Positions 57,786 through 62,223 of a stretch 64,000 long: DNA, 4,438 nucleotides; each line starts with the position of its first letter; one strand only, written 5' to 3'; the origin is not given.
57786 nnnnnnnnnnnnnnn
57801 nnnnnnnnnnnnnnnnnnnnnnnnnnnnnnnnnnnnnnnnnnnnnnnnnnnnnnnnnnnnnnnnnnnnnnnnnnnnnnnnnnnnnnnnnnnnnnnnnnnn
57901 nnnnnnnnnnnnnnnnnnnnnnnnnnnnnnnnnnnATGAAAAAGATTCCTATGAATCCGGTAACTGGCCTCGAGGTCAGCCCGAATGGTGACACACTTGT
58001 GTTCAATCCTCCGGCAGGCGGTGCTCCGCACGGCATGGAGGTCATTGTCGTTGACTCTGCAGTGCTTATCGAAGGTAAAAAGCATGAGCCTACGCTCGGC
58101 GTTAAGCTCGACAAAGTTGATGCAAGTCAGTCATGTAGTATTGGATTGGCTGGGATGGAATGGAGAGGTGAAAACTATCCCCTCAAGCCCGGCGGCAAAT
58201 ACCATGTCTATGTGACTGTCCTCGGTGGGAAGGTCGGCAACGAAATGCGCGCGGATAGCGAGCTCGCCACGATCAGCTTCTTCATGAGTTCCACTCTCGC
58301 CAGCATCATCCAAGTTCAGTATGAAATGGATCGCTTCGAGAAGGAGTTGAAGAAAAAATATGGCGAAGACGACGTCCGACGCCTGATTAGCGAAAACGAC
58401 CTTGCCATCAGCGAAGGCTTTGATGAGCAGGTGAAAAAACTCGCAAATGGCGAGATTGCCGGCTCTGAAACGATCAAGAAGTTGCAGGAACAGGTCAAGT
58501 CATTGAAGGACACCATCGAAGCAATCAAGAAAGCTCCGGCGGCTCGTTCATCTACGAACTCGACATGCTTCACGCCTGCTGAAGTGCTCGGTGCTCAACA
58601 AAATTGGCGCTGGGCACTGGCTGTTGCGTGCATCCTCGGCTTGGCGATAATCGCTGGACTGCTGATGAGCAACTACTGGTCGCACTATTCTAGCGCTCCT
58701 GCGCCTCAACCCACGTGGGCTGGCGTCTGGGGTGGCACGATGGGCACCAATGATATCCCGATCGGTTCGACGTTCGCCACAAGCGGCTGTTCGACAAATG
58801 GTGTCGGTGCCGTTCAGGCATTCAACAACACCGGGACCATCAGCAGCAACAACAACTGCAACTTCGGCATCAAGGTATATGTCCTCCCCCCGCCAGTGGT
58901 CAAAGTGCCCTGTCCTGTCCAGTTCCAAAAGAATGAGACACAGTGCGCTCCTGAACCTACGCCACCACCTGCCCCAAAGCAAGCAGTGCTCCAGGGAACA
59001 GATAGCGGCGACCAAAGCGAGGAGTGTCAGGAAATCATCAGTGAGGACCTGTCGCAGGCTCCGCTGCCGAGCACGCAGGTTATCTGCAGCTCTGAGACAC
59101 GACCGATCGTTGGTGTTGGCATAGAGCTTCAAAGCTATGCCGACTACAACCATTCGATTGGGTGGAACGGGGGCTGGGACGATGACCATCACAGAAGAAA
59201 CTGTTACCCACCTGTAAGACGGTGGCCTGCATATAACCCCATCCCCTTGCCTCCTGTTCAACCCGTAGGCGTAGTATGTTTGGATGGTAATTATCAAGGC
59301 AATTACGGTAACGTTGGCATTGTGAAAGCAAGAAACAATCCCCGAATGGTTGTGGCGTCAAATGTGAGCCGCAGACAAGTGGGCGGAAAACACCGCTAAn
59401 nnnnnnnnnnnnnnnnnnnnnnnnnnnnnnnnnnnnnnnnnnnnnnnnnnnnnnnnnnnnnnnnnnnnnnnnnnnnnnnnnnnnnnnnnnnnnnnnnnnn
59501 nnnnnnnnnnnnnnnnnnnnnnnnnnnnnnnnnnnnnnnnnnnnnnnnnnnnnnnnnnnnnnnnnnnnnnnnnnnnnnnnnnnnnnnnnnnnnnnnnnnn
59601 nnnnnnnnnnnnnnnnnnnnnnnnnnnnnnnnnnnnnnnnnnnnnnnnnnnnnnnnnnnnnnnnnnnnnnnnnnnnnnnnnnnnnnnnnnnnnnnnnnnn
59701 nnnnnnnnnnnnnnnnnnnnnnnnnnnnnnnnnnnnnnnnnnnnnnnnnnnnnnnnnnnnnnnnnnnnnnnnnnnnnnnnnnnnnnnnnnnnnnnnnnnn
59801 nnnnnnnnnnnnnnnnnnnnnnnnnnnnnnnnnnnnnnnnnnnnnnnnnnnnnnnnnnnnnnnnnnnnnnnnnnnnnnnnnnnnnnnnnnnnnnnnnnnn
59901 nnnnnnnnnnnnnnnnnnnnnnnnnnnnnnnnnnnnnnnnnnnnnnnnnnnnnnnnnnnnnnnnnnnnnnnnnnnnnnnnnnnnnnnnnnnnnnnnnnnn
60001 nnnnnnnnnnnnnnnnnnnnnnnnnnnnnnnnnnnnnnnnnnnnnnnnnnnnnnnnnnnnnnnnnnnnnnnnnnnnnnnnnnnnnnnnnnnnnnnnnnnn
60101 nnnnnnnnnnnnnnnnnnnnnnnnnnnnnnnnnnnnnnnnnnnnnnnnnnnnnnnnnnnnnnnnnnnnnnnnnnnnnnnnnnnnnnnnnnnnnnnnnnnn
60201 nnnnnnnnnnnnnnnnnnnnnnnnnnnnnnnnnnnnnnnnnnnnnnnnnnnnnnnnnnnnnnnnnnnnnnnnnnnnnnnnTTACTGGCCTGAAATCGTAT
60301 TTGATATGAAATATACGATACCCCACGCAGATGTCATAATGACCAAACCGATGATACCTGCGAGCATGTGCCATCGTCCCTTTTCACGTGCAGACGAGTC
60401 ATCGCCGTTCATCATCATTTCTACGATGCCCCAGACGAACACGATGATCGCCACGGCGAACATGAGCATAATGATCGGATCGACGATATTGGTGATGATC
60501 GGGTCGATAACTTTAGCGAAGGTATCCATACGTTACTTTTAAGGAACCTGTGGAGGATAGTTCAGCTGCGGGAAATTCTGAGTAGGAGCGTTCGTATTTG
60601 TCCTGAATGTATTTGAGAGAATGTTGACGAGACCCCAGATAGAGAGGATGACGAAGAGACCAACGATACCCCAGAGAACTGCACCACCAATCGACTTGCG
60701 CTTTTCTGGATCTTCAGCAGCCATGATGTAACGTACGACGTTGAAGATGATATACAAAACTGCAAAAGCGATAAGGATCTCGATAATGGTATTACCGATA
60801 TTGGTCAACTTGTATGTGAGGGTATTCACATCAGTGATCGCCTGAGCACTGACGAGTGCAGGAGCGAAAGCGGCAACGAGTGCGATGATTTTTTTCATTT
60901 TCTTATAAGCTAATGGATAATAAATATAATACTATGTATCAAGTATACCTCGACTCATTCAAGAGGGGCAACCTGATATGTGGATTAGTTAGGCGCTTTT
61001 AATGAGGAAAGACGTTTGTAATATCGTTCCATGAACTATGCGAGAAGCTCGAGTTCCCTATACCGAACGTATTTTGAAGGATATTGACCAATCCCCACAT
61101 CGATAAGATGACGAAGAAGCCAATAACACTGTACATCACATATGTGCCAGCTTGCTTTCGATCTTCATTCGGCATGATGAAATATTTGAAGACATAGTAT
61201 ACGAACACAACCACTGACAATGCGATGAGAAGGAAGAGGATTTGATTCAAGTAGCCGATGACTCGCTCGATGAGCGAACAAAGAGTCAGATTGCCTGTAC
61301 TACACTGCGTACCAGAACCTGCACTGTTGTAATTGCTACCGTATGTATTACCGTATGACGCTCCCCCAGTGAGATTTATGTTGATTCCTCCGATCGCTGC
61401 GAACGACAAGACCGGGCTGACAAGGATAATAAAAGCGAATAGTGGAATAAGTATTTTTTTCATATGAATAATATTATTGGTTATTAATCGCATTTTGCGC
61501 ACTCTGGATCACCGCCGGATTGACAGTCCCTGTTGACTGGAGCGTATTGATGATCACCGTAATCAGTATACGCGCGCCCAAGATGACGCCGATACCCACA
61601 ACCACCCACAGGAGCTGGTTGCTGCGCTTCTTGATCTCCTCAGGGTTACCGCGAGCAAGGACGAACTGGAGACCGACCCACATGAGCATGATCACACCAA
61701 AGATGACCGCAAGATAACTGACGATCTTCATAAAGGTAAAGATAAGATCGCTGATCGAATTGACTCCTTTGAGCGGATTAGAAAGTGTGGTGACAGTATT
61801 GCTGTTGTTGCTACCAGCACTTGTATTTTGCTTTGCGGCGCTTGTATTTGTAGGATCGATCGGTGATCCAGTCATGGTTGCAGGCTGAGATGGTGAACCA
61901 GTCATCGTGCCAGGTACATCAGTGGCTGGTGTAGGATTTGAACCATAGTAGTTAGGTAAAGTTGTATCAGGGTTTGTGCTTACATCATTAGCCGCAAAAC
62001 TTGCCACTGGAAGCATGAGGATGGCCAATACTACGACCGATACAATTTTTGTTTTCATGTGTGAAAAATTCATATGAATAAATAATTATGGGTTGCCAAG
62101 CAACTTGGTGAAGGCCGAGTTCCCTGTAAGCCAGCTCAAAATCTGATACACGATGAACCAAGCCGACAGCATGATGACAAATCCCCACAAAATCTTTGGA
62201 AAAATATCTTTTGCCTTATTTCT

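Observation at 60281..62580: Tandem array of five divergent T4SS-pilin-like (TrbC/VirB2-type) genes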

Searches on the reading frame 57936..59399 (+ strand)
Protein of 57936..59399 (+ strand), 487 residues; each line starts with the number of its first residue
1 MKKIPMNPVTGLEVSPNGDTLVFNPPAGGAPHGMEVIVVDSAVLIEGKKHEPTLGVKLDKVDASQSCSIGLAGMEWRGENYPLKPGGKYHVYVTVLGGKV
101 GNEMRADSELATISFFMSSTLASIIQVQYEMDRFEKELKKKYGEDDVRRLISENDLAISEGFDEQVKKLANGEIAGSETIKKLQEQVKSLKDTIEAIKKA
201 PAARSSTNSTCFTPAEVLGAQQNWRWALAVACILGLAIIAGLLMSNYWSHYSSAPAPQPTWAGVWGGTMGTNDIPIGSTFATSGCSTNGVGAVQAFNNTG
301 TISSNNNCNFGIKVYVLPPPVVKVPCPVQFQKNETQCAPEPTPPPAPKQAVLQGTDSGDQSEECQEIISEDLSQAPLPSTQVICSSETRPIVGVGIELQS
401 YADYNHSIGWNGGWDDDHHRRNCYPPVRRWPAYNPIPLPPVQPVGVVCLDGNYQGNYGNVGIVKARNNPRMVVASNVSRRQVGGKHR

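Call 4: search_protein_families(library=pfam, proteins=[window:57936-59399:+], max_evalue=1)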
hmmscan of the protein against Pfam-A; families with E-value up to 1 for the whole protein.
window:57936-59399:+ (487 aa): 7 families
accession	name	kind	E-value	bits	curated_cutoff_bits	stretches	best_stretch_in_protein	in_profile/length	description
PF03961.19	FapA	-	0.0065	16.6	31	1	86-213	121-243/272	Flagellar Assembly Protein A beta solenoid domain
PF12329.13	TMF_DNA_bd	-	0.043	14.2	35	1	165-202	20-57/74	TATA element modulatory factor 1 DNA binding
PF21728.3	PADR1_N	-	0.052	14.4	25.7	0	130-169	14-53/60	PADR1, N-terminal helical domain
PF05781.17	MRVI1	-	0.15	11.2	27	1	138-250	388-499/533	MRVI1 protein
PF19903.4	DUF6376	-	0.22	12.3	27.3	1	161-199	14-52/116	Family of unknown function (DUF6376)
PF21329.2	CYP38_PsbQ-like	-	0.31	12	27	1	123-200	16-96/117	Peptidyl-prolyl cis-trans isomerase CYP38-like, PsbQ-like domain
PF15188.11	CCDC-167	-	0.33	11.7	27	0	123-170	12-59/84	Coiled-coil domain-containing protein 167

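Call 5: search_protein_families(library=ncbifam, proteins=[window:57936-59399:+], max_evalue=1)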
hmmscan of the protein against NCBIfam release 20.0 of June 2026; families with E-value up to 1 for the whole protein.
window:57936-59399:+ (487 aa): 2 families
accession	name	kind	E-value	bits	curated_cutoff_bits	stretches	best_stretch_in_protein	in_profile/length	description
NF033928.1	alph_xenorhab_A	subfamily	0.07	12.4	125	1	118-243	139-229/339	alpha-xenorhabdolysin family binary toxin subunit A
TIGR04211.1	SH3_and_anchor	equivalog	0.072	12.7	65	1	177-245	117-185/198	TIGR04211 family SH3 domain-containing protein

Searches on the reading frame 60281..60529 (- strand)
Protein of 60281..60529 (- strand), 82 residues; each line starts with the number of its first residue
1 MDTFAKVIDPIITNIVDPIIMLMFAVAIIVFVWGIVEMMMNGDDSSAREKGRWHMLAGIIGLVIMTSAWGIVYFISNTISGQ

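Call 4: search_protein_families(library=pfam, proteins=[window:60281-60529:-], max_evalue=1)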
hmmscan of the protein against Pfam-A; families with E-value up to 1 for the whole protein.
window:60281-60529:- (82 aa): 9 families
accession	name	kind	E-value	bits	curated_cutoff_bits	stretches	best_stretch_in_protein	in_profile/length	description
PF18895.5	T4SS_pilin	-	4.3e-12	46.4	26.6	1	5-75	2-71/71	Type IV secretion system pilin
PF03729.18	DUF308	-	0.0018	18.9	25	1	19-64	21-67/73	Short repeat of unknown function (DUF308)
PF12725.13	DUF3810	-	0.016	15.1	28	1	17-75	26-85/311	Protein of unknown function (DUF3810)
PF12123.13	CBD_PlyG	-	0.094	12.9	28.2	1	58-81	3-25/44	PlyG Cell wall binding domain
PF23987.1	Phage_holin_10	-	0.11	12.9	27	0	53-72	30-48/52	Bacteriophage holin Pam3 gp28 family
PF12750.12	Maff2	-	0.11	12.8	27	1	12-63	4-56/70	Maff2 family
PF13301.11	DUF4079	-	0.12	13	31.4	1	20-76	54-106/141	Protein of unknown function (DUF4079)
PF15062.11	ARL6IP6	-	0.25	12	27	1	51-76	23-48/86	Haemopoietic lineage transmembrane helix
PF15879.10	MWFE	-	0.95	10.3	27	0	59-79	5-25/55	NADH-ubiquinone oxidoreductase MWFE subunit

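Call 5: search_protein_families(library=ncbifam, proteins=[window:60281-60529:-], max_evalue=1)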
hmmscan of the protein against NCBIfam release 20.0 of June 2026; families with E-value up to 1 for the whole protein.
window:60281-60529:- (82 aa): 3 families
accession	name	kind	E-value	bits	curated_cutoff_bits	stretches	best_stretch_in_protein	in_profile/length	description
NF045849.1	ICE_MMCAP2_0565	equivalog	4.8e-06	26.2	40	1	3-79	4-80/80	Mbov_0395 family pilin-like conjugal transfer protein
NF038351.1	cyt_ox_assem_30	subfamily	0.05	13.4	27.5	1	22-40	10-28/30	cytochrome oxidase small assembly protein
NF053757.1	BclibactTpBcbE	equivalog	0.23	10.3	600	0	47-79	207-239/394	bacillibactin exporter BcbE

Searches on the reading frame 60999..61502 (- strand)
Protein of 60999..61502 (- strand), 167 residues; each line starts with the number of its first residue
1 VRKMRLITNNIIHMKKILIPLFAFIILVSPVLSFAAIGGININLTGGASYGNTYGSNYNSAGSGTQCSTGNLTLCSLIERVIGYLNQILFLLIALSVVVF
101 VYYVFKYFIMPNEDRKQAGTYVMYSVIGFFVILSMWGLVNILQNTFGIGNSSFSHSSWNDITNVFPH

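Call 4: search_protein_families(library=pfam, proteins=[window:60999-61502:-], max_evalue=1)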
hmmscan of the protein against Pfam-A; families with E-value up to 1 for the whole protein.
window:60999-61502:- (167 aa): 5 families
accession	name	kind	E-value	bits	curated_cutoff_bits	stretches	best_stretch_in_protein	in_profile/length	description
PF18895.5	T4SS_pilin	-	6.9e-06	26.5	26.6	1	82-142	9-71/71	Type IV secretion system pilin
PF10251.14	PEN-2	-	0.0028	18.5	25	1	90-140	18-72/93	Presenilin enhancer-2 subunit of gamma secretase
PF20130.4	DUF6520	-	0.24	12.2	25.4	1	14-76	1-61/83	Family of unknown function (DUF6520)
PF06836.17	DUF1240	-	0.88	10.7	24.3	0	5-37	29-61/95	Protein of unknown function (DUF1240)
PF20990.2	DUF2207_C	-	0.94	9.6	33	0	21-129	141-206/247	Predicted membrane protein (DUF2207) C-terminal domain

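Call 5: search_protein_families(library=ncbifam, proteins=[window:60999-61502:-], max_evalue=1)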
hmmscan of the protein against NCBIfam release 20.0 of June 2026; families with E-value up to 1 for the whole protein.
window:60999-61502:- (167 aa): 3 families
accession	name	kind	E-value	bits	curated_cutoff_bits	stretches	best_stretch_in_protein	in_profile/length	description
NF045849.1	ICE_MMCAP2_0565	equivalog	0.0001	21.9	40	1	78-142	9-76/80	Mbov_0395 family pilin-like conjugal transfer protein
NF045928.1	Cytb6fFeSPetC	equivalog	0.046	13.1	250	1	84-132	17-65/179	cytochrome b6-f complex iron-sulfur subunit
NF033784.1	transport_merC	equivalog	0.29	11.5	140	0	77-140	59-120/123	organomercurial transporter MerC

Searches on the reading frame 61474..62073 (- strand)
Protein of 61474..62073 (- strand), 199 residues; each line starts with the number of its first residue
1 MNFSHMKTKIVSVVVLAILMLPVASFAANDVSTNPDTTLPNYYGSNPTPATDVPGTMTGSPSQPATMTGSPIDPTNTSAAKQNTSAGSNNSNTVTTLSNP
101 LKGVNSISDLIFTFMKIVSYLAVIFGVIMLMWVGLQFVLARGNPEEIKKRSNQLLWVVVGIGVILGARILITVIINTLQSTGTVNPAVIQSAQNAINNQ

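Call 4: search_protein_families(library=pfam, proteins=[window:61474-62073:-], max_evalue=1)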
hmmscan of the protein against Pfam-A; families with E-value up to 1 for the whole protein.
window:61474-62073:- (199 aa): 7 families
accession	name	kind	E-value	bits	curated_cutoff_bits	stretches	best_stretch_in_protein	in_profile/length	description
PF18895.5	T4SS_pilin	-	2.6e-09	37.5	26.6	1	104-174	2-71/71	Type IV secretion system pilin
PF04956.18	TrbC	-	6.2e-05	23.6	27.9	1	105-172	35-96/98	TrbC/VIRB2 pilin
PF07214.17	DUF1418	-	0.014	15.7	22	1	123-191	15-84/94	Protein of unknown function (DUF1418)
PF01790.23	LGT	-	0.041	13.6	24.9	1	116-173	10-66/240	Prolipoprotein diacylglyceryl transferase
PF06679.17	DUF1180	-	0.3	12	27.7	1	43-109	36-87/167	Membrane protein FAM174-like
PF21827.1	New_glue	-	0.54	10.5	31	0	6-86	1-70/94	New glue protein family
PF11190.13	DUF2976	-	0.61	10.4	28.2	1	117-174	26-78/87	Protein of unknown function (DUF2976)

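Call 5: search_protein_families(library=ncbifam, proteins=[window:61474-62073:-], max_evalue=1)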
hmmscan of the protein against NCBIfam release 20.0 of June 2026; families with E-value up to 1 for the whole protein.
window:61474-62073:- (199 aa): 4 families
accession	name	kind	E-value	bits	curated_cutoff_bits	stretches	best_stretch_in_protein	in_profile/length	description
NF045849.1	ICE_MMCAP2_0565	equivalog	1.9e-10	40.3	40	1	105-177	7-79/80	Mbov_0395 family pilin-like conjugal transfer protein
NF045890.1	conj_pls20_p028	equivalog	0.0024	16.8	150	1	110-181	57-123/377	pLS20_p028 family conjugation system transmembrane protein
NF040945.1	CCC_membrane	equivalog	0.032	14.6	65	1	115-184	17-84/99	CCC motif membrane protein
TIGR03349.1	IV_VI_DotU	subfamily_domain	0.18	11.6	89.95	1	94-140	161-207/211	DotU/TssL family secretion system protein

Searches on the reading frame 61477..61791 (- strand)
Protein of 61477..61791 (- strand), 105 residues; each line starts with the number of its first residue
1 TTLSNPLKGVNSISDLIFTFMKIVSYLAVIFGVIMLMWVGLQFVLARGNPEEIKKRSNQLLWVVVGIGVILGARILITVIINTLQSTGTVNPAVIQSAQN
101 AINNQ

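Call 57: search_solved_structures(query=A3, max_evalue=10, show_alignments=3)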
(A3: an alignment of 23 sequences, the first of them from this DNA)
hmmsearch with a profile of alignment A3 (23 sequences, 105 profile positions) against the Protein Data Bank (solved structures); distinct sequences matched with E-value up to 10: 3.
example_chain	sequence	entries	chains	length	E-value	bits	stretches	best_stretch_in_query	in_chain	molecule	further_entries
1u77_A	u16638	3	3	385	0.27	14.3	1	18-73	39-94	Probable ammonium transporter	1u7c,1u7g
3c1i_A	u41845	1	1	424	5.2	10.2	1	18-73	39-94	Ammonia channel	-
3c1j_A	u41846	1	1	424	5.2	10.2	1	18-73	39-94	Ammonia channel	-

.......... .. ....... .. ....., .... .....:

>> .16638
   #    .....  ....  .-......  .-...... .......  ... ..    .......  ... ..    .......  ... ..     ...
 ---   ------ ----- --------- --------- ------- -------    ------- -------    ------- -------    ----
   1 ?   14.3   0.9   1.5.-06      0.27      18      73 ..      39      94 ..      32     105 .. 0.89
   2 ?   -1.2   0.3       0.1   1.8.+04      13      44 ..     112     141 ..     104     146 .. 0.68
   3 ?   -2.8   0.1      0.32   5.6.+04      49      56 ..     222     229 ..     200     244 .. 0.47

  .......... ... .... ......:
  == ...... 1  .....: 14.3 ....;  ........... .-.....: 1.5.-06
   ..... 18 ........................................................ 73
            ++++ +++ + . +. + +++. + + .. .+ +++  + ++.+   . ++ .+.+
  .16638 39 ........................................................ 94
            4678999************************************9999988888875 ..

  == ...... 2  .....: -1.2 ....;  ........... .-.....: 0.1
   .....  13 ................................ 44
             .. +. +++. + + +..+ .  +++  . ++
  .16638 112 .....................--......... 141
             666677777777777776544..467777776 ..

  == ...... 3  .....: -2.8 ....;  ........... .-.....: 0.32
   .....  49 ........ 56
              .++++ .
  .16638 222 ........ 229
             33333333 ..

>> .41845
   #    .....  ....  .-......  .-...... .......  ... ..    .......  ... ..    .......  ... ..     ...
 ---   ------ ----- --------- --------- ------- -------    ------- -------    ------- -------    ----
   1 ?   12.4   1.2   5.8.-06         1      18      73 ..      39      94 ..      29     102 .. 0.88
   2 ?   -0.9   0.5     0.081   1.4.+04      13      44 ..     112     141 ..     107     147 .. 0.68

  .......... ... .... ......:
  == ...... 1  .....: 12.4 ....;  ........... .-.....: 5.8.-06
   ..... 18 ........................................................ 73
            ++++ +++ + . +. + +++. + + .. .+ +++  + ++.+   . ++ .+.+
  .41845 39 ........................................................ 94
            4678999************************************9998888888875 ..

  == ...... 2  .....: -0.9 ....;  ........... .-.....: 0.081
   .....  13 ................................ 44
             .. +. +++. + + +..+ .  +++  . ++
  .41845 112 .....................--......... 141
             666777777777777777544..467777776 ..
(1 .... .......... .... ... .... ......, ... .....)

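Call 58: search_protein_families(library=pfam, alignment_id=A3, max_evalue=0.01)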
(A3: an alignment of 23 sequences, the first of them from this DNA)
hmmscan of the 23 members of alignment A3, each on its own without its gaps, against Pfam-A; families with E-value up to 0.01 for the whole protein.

A. member 1, seq(105 aa): 2 families
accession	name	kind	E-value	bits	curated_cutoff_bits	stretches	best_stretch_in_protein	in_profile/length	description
PF18895.5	T4SS_pilin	-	3.6e-10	40.2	26.6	1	10-80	2-71/71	Type IV secretion system pilin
PF04956.18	TrbC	-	3.4e-05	24.4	27.9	1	11-78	35-96/98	TrbC/VIRB2 pilin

B. families by the number of members that match (of 23 scanned): 13 families
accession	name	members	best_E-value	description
PF18895.5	T4SS_pilin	23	3.5e-12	Type IV secretion system pilin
PF04956.18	TrbC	23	2.7e-08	TrbC/VIRB2 pilin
PF04290.18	DctQ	12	8.5e-06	Tripartite ATP-independent periplasmic transporters, DctQ component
PF02322.20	Cyt_bd_oxida_II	6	0.00011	Cytochrome bd terminal oxidase subunit II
PF20176.3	DUF6541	3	0.0024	Family of unknown function (DUF6541)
PF19607.4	DUF6112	1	0.00069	Family of unknown function (DUF6112)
PF00654.25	Voltage_CLC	1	0.0028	Voltage gated chloride channel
PF14110.11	DUF4282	1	0.0029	Domain of unknown function (DUF4282)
PF07332.16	Phage_holin_3_6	1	0.0037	Putative Actinobacterial Holin-X, holin superfamily III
PF25795.1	TPR_XPO7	1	0.0041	Exportin-7-like, TPR repeats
PF06664.17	WLS-like_TM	1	0.0049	Wntless-like, transmembrane domain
PF20246.3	DUF6601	1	0.0061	Family of unknown function (DUF6601)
PF11190.13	DUF2976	1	0.0098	Protein of unknown function (DUF2976)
